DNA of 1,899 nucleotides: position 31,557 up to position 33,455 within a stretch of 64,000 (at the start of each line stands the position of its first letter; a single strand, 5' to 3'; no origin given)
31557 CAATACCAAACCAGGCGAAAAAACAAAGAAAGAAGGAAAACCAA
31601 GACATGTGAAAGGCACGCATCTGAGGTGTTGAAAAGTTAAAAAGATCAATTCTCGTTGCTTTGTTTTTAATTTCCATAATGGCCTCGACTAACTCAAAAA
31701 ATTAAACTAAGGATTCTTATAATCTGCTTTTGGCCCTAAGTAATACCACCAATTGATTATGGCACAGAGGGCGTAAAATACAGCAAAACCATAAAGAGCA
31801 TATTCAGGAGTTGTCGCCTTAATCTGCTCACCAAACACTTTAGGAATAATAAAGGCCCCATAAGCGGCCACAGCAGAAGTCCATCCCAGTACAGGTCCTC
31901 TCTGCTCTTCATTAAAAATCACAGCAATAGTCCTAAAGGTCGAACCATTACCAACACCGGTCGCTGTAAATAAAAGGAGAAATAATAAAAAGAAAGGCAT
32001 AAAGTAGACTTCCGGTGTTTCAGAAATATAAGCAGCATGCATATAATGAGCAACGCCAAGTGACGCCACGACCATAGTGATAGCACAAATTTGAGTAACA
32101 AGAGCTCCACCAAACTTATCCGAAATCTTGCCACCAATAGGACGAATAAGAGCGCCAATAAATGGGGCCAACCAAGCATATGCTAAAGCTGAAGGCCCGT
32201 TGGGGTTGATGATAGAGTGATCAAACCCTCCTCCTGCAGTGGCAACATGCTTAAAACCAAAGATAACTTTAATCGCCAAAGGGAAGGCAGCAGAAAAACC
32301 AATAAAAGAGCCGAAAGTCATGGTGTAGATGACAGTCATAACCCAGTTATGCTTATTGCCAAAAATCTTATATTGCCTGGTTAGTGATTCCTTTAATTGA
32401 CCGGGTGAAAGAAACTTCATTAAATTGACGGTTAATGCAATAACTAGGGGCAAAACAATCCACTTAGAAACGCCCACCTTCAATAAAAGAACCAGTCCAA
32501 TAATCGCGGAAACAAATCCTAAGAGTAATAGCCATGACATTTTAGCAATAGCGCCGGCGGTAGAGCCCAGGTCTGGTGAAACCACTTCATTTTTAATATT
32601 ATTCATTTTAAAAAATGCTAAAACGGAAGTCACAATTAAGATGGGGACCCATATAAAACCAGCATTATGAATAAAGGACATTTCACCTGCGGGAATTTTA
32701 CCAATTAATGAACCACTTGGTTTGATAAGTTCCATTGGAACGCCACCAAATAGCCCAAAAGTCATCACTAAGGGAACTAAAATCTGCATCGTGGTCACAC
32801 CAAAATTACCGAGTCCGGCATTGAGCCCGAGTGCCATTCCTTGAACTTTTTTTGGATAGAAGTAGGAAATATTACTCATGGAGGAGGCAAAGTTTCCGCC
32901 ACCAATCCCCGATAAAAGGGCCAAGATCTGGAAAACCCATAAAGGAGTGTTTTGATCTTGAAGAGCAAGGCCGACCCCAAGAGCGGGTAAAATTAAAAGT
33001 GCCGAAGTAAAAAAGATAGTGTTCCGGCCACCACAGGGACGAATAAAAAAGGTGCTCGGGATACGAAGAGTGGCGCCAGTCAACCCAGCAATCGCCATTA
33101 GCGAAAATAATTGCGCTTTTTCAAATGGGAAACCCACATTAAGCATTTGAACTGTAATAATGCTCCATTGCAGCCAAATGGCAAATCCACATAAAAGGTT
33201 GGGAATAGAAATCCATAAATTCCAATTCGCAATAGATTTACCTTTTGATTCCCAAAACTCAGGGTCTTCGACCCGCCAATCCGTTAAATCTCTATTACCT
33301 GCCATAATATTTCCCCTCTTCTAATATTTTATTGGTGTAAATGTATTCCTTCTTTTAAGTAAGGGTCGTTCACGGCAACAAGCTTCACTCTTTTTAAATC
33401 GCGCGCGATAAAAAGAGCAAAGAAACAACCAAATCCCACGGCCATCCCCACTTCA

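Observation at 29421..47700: Nitrate reductase and Alternative Complex III joined in one 18-kb, 14-gene unit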

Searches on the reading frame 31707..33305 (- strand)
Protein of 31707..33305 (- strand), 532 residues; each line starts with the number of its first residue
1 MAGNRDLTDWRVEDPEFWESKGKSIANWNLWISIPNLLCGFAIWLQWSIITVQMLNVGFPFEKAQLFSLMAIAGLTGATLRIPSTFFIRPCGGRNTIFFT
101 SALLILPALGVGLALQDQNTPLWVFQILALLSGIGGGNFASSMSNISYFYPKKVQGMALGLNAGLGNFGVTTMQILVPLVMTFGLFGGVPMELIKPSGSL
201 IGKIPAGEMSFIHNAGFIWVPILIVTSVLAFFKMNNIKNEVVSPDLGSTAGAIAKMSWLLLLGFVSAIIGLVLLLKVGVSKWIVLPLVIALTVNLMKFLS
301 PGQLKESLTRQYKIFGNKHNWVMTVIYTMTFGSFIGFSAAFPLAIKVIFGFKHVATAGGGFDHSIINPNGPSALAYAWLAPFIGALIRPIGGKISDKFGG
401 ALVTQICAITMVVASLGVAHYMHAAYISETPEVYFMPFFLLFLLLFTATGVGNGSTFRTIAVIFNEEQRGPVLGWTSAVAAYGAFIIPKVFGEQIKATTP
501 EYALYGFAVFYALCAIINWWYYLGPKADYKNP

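Call 4: search_protein_families(library=pfam, proteins=[window:31707-33305:-])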
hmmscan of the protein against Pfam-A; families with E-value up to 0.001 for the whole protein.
window:31707-33305:- (532 aa): 1 family
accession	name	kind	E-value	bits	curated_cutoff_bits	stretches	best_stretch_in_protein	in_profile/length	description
PF07690.21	MFS_1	-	4.9e-14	52.4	33.4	3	25-169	192-342/347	Major Facilitator Superfamily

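Call 6: search_protein_families(library=ncbifam, proteins=[window:31707-33305:-])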
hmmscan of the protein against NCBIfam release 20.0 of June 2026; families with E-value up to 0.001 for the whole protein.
window:31707-33305:- (532 aa): 2 families
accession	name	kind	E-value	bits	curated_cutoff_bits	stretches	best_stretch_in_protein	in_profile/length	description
NF011608.0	PRK15034.1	subfamily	1.2e-89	301.5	836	3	7-243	13-241/462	nitrate/nitrite transporter NarU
TIGR00886.1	2A0108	subfamily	2.7e-80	270.2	311.7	1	29-484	2-368/368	NarK family nitrate/nitrite MFS transporter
